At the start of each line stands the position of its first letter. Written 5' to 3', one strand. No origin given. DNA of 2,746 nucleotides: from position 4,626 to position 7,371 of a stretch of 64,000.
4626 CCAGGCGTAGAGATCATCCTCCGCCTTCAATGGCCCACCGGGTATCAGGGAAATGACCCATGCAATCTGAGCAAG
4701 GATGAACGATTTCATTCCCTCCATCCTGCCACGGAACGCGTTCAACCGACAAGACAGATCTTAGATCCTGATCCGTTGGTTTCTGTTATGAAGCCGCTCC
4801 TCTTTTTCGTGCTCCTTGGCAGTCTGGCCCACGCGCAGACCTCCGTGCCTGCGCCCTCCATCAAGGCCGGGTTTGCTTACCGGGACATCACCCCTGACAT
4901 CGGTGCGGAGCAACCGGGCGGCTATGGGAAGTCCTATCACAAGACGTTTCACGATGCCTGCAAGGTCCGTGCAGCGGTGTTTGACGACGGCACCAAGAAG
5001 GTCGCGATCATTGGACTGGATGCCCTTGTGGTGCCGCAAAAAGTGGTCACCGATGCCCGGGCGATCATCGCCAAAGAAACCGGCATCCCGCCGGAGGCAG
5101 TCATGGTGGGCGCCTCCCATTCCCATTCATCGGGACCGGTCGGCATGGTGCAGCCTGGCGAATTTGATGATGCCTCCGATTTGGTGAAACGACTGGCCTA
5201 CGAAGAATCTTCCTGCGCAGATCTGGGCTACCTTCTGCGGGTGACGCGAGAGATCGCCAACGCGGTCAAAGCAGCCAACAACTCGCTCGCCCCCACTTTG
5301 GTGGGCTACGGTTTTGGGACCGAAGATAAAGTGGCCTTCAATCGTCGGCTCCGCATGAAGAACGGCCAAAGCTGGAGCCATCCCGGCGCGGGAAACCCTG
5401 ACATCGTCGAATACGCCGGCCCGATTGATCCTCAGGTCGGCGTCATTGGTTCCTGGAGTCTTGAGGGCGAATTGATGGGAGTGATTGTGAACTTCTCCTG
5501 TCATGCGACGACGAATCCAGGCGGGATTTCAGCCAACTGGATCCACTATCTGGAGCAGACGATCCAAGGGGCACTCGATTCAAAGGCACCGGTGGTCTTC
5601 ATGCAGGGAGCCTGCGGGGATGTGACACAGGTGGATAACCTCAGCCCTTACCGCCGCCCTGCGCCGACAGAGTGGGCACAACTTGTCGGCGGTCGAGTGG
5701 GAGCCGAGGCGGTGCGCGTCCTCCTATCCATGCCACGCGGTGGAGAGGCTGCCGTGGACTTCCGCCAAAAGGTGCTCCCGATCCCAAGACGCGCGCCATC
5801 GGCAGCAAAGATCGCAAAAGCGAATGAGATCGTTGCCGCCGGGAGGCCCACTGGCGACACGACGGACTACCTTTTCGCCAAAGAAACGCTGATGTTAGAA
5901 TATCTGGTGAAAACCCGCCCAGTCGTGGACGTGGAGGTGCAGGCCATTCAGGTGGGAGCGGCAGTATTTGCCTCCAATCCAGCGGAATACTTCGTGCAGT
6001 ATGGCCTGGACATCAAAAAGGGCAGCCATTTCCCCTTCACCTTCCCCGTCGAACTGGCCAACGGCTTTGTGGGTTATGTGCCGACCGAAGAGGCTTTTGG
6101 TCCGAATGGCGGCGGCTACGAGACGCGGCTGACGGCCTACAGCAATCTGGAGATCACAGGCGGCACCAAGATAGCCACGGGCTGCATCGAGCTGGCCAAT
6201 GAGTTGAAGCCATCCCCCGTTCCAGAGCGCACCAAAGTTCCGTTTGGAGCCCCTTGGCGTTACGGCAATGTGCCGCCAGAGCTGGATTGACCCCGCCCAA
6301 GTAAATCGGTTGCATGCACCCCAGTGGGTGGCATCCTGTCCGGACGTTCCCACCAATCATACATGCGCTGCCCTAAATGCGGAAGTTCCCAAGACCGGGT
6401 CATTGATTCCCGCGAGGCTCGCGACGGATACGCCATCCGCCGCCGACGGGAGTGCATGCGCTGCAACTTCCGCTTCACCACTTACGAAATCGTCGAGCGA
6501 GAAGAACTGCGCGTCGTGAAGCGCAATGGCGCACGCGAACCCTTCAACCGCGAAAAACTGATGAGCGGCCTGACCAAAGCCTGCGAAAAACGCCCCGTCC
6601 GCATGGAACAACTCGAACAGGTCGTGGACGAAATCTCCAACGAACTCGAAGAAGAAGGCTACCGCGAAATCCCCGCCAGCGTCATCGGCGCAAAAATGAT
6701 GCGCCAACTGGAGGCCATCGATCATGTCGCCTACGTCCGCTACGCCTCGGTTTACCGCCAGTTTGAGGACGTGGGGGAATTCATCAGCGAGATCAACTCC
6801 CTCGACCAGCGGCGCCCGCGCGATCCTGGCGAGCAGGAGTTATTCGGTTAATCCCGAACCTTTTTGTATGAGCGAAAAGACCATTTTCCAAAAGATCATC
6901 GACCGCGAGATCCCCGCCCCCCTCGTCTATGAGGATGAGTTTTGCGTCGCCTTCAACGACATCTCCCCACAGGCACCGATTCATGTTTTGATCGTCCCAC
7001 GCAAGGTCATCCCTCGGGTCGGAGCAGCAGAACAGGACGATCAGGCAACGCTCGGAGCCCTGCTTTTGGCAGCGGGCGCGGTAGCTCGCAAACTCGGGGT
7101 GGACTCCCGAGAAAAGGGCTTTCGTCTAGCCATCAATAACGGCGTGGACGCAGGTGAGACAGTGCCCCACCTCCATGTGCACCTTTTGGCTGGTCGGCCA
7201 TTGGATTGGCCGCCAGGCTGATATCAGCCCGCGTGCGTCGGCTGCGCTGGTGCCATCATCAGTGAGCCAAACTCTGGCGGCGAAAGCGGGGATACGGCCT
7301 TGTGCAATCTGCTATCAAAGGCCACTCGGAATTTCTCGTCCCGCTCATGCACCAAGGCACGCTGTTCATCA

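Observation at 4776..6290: Secreted neutral-ceramidase homolog in a free-living high-GC bacterium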

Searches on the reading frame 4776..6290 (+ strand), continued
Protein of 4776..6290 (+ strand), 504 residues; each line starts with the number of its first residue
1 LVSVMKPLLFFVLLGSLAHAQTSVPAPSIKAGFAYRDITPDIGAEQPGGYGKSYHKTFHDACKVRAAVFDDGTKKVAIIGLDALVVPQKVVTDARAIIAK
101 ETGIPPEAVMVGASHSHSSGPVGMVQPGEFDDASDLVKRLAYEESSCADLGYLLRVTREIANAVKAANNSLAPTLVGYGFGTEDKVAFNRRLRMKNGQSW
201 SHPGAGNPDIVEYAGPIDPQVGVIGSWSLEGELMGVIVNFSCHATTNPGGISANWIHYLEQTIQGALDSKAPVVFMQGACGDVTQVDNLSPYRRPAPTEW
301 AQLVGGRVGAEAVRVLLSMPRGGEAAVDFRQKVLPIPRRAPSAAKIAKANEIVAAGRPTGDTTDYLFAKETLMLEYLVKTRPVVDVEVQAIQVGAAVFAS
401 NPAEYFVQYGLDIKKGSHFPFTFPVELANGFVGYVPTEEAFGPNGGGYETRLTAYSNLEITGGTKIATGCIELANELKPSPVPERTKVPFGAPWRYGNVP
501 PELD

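Call 55: search_solved_structures(query=A4, max_evalue=1, show_alignments=2)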
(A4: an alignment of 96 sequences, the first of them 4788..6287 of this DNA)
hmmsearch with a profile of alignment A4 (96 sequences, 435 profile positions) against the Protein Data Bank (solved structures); distinct sequences matched with E-value up to 1: 3.
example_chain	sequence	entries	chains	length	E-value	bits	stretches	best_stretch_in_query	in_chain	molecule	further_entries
2zws_A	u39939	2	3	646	1.8e-32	115.8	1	3-429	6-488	Neutral ceramidase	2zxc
4wgk_A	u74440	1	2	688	9.9e-24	87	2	4-240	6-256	Neutral ceramidase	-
2g2c_A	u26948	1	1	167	0.92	11.3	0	35-110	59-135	Putative molybdenum cofactor biosynthesis protein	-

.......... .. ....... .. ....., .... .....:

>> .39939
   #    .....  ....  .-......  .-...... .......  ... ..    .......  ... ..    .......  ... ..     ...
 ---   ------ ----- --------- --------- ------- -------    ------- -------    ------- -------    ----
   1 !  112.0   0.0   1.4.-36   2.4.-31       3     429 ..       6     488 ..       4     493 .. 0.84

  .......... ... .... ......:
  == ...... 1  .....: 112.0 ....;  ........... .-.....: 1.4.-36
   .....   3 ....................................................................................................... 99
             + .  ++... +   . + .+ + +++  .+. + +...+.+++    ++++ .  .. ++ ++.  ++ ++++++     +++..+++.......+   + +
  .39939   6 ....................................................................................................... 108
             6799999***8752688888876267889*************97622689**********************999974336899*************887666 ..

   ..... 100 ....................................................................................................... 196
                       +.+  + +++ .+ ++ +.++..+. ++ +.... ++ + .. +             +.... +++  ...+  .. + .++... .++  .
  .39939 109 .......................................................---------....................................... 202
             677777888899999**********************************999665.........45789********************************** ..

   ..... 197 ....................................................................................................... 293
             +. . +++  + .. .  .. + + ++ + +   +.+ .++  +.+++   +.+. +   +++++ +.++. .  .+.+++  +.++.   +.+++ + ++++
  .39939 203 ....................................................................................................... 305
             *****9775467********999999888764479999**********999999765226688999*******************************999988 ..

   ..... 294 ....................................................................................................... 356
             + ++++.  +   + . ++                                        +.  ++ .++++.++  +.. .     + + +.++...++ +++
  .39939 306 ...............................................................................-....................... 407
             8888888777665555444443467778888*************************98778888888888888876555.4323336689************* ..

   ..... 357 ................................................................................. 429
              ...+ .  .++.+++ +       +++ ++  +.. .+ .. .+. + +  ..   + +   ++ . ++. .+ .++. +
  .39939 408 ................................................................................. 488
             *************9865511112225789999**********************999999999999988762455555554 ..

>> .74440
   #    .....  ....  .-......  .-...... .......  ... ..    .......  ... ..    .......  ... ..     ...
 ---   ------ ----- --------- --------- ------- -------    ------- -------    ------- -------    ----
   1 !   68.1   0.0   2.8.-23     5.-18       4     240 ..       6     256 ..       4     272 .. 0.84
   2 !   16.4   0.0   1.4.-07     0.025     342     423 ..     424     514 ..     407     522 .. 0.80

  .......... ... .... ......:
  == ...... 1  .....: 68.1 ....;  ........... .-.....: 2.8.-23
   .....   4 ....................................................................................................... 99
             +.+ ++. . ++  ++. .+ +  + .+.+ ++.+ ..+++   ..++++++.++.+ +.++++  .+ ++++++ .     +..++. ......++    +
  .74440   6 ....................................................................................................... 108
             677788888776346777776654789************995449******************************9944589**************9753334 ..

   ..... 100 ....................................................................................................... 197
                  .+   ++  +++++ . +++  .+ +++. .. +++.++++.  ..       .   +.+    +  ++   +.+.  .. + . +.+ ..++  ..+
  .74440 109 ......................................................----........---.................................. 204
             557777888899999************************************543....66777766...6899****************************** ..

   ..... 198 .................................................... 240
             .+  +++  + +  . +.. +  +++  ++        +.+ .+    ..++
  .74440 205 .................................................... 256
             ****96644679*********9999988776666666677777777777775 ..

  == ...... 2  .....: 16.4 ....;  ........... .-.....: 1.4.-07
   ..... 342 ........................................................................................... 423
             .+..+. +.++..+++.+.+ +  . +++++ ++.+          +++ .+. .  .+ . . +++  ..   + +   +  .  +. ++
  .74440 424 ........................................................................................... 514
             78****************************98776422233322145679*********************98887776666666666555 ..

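Call 62: find_encoding_contigs(protein=P0127, flank=8000, max_places=6)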
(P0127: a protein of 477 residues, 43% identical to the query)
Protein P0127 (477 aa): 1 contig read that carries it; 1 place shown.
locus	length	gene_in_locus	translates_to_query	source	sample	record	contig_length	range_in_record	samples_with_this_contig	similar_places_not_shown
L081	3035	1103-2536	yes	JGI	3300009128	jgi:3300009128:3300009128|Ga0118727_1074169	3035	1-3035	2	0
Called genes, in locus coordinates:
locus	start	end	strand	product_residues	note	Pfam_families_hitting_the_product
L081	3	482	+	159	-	?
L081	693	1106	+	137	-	-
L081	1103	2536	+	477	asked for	PF04734:Ceramidase_alk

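Call 63: find_encoding_contigs(protein=P0130, flank=8000, max_places=5)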
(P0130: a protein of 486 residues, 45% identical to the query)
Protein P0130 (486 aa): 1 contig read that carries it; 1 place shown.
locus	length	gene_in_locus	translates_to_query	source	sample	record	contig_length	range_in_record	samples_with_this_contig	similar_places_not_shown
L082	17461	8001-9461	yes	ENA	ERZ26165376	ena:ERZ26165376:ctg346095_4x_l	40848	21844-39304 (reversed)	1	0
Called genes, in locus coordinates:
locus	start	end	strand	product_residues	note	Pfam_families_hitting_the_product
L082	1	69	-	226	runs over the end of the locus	-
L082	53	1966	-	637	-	PF13401:AAA_22 (weak)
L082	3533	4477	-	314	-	PF02311:AraC_binding, PF00165:HTH_AraC (weak), PF12833:HTH_18, PF00165:HTH_AraC (weak)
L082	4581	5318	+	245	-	PF05721:PhyH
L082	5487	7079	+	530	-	-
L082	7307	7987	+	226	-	PF02633:Creatininase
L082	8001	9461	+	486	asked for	-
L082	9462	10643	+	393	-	PF13527:Acetyltransf_9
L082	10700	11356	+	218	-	PF01243:PNPOx_N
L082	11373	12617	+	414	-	-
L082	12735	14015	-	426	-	-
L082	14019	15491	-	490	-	PF07364:DUF1485, PF07171:MlrC_C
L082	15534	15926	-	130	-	PF01042:Ribonuc_L-PSP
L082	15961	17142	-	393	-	PF22422:MGH1-like_GH, PF01204:Trehalase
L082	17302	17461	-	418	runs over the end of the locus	PF13378:MR_MLE_C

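Call 64: find_encoding_contigs(protein=P0142, flank=8000, max_places=5)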
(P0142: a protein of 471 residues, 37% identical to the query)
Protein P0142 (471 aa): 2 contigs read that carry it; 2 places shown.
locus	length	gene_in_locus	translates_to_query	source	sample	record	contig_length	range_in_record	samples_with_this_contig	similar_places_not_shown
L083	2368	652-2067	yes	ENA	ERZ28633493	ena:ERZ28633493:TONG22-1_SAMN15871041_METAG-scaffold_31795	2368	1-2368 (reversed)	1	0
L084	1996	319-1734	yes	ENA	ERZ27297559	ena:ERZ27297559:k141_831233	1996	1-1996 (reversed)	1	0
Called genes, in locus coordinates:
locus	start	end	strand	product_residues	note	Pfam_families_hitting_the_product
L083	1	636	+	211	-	?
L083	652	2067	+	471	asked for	-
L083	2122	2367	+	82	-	?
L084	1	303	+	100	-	?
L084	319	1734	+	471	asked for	-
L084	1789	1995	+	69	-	?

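Call 65: find_encoding_contigs(protein=P0165, flank=8000, max_places=5)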
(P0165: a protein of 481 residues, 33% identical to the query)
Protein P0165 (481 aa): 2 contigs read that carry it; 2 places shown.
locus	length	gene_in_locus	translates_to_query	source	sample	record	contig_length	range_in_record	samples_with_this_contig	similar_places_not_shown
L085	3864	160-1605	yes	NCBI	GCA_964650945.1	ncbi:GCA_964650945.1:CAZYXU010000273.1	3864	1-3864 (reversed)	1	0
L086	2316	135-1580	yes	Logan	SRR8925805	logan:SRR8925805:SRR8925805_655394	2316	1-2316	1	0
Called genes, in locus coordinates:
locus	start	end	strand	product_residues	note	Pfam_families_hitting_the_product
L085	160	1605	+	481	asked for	-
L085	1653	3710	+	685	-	PF02838:Glyco_hydro_20b (weak)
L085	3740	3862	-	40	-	?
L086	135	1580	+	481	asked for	-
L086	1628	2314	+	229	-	?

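Call 68: search_protein_families(library=pfam, alignment_id=A4, max_evalue=0.001)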
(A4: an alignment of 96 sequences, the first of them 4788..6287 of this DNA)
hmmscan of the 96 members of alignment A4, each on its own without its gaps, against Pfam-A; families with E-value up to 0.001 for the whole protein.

A. member 1, window:4788-6287:+ (500 aa): 1 family
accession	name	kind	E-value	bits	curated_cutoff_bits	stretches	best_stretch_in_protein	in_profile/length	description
PF04734.18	Ceramidase_alk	-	0.00059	19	32.1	0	27-241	3-205/509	Neutral/alkaline non-lysosomal ceramidase, N-terminal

B. families by the number of members that match (of 96 scanned): 2 families
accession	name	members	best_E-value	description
PF04734.18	Ceramidase_alk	74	8.4e-24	Neutral/alkaline non-lysosomal ceramidase, N-terminal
PF09843.14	DUF2070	1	7.6e-05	Predicted membrane protein (DUF2070)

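Call 70: predict_structure(alignment_id=A4)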
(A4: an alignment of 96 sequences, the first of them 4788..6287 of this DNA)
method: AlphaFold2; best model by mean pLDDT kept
length: 500 residues; sequences in the alignment: 96
mean_pLDDT: 95.7   pTM: 0.93
mean pLDDT of the five models: 95.7, 95.6, 95.5, 95.2, 95.2
residues with pLDDT >= 90: 454; 70-90: 29; 50-70: 15; < 50: 2
segments of 3 or more residues with pLDDT < 50: none
pLDDT, mean of each block of 10 residues (from residue 1): 55 63 95 98 93 98 99 99 98 99 99 95 98 98 97 99 99 98 98 97 97 98 98 97 95 99 98 98 96 98 99 98 99 98 98 96 98 98 99 99 99 99 98 98 96 98 99 98 86 84
secondary structure, 60 per line:
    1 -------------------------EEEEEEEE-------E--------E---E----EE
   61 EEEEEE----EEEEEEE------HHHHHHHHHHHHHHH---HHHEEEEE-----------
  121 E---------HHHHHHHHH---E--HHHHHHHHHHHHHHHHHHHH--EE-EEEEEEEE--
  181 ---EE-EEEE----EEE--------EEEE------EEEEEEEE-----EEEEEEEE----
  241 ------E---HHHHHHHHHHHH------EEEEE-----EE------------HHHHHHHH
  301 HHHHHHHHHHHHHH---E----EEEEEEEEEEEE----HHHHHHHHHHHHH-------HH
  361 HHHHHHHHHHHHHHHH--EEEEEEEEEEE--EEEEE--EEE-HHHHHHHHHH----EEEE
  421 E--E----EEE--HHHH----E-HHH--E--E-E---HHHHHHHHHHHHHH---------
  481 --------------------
elements in order: E26-33 E59-66 E71-77 H84-98 E105-109 H131-139 H146-165 E171-178 E187-190 E195-197 E206-209 E216-223 E229-236 H251-262 E269-273 H293-314 E323-334 H339-351 H359-376 E379-389 E392-396 E399-401 H403-412 E417-421 E429-431 H434-437 H458-471

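Call 73: fold_search(model_id=the predicted structure, library=pdb)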
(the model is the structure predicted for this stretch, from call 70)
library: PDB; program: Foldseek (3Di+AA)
matches with E <= 10: 780; with E <= 0.001: 10
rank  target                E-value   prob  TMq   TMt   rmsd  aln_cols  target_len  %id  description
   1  2zws                  3.2e-26  1.00  0.66  0.53   8.5       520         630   20  Crystal Structure Analysis of neutral ceramidase from Pseudomonas aeruginosa (released 2009-03-03)
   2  2zxc_A                4.0e-26  1.00  0.65  0.51   8.5       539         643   18  Ceramidase complexed with C2 (released 2009-02-03)
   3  4wgk_B                1.1e-23  1.00  0.66  0.50   9.7       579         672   16  Crystal structure of human neutral ceramidase with Zn-bound phosphate (released 2015-07-08)
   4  4wgk_A                1.6e-23  1.00  0.65  0.49  10.6       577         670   16  Crystal structure of human neutral ceramidase with Zn-bound phosphate (released 2015-07-08)
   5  1dgj                  4.2e-04  0.15  0.10  0.07  21.8       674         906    7  CRYSTAL STRUCTURE OF THE ALDEHYDE OXIDOREDUCTASE FROM DESULFOVIBRIO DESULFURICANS ATCC 27774 (released 2000-03-22)
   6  1sij                  5.3e-04  0.23  0.13  0.08  24.0       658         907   10  Crystal structure of the Aldehyde Dehydrogenase (a.k.a. AOR or MOP) of Desulfovibrio gigas covalently bound to [AsO3]- (released 2004-07-27)
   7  3zyv_A                5.6e-04  0.25  0.13  0.06  22.8       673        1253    8  Crystal structure of the mouse liver Aldehyde Oxidase 3 (mAOX3) (released 2012-09-05)
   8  3zyv_D                5.6e-04  0.23  0.13  0.06  22.7       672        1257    8  Crystal structure of the mouse liver Aldehyde Oxidase 3 (mAOX3) (released 2012-09-05)
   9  3zyv_B                5.9e-04  0.23  0.13  0.07  23.1       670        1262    8  Crystal structure of the mouse liver Aldehyde Oxidase 3 (mAOX3) (released 2012-09-05)
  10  3zyv_C                6.3e-04  0.23  0.13  0.07  22.9       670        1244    9  Crystal structure of the mouse liver Aldehyde Oxidase 3 (mAOX3) (released 2012-09-05)
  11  1fiq_C                1.0e-03  0.21  0.12  0.09  24.0       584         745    9  CRYSTAL STRUCTURE OF XANTHINE OXIDASE FROM BOVINE MILK (released 2000-10-04)
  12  3eub_C                1.2e-03  0.21  0.12  0.09  24.5       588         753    9  Crystal Structure of Desulfo-Xanthine Oxidase with Xanthine (released 2009-01-27)
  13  3una_A                1.2e-03  0.20  0.13  0.06  23.6       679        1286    9  Crystal Structure of Bovine Milk Xanthine Dehydrogenase with NAD Bound (released 2012-05-09)
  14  5epg                  1.8e-03  0.18  0.14  0.06  24.4       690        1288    8  Human aldehyde oxidase SNP S1271L (released 2016-02-17)
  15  3b9j_K                2.0e-03  0.16  0.11  0.08  24.6       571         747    8  Structure of Xanthine Oxidase with 2-hydroxy-6-methylpurine (released 2007-12-04)
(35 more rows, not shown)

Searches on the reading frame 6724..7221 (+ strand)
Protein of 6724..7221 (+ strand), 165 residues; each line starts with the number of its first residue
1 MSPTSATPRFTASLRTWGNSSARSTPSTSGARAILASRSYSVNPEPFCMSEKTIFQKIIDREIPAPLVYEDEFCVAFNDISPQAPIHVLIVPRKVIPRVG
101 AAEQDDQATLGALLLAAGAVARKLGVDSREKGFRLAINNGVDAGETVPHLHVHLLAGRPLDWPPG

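Call 8: search_protein_families(library=pfam, proteins=[window:6724-7221:+], max_evalue=0.001)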
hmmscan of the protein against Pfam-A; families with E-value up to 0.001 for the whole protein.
window:6724-7221:+ (165 aa): 2 families
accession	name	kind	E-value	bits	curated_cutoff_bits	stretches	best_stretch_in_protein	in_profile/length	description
PF01230.28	HIT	-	2.9e-26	92.4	21.5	1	61-159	2-97/98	HIT domain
PF11969.13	DcpS_C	-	5.1e-18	66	24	1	52-156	1-101/114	Scavenger mRNA decapping enzyme C-term binding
